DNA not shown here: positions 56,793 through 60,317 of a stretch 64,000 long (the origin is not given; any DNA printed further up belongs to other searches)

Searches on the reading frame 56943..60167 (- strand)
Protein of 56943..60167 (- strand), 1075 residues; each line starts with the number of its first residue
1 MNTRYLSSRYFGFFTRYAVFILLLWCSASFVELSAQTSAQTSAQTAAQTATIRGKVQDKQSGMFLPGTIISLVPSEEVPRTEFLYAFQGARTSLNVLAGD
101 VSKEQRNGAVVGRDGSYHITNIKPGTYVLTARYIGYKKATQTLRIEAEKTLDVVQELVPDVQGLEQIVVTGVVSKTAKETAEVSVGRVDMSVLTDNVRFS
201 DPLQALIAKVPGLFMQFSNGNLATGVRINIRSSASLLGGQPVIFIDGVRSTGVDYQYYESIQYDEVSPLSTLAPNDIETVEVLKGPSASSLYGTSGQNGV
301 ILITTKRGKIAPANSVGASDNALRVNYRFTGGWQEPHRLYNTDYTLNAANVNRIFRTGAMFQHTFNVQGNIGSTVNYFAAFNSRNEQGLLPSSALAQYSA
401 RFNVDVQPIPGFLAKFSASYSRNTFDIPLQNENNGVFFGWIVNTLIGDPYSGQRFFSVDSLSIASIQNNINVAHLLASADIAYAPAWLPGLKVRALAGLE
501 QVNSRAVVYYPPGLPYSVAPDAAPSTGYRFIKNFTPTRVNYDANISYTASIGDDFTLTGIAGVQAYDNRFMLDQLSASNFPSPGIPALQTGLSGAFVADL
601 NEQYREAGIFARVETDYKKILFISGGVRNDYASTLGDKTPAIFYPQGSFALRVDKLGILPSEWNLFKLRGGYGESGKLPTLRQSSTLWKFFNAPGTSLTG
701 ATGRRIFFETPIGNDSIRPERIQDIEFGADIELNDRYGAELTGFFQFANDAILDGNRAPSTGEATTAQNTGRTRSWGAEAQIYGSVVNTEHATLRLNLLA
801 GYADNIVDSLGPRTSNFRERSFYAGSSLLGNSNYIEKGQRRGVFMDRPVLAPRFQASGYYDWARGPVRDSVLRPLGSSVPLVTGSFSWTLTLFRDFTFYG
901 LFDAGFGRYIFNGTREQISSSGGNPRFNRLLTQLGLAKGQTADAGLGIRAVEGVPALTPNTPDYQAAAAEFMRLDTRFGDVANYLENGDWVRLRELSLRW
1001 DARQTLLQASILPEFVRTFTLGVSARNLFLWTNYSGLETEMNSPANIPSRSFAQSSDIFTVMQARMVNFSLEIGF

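Call 62: search_protein_families(library=pfam, proteins=[window:56943-60167:-], max_evalue=0.00001)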
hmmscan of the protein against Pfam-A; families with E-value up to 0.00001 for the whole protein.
window:56943-60167:- (1075 aa): 3 families
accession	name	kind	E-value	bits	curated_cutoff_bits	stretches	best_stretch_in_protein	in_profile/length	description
PF07715.20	Plug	-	2.3e-12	47.8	23.9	1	188-300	12-107/107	TonB-dependent Receptor Plug Domain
PF13715.12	CarbopepD_reg_2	-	2.6e-11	43.8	32.2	1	103-169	22-88/88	CarboxypepD_reg-like domain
PF13620.12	CarboxypepD_reg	-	1.2e-10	42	32.3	1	95-153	18-77/82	Carboxypeptidase regulatory-like domain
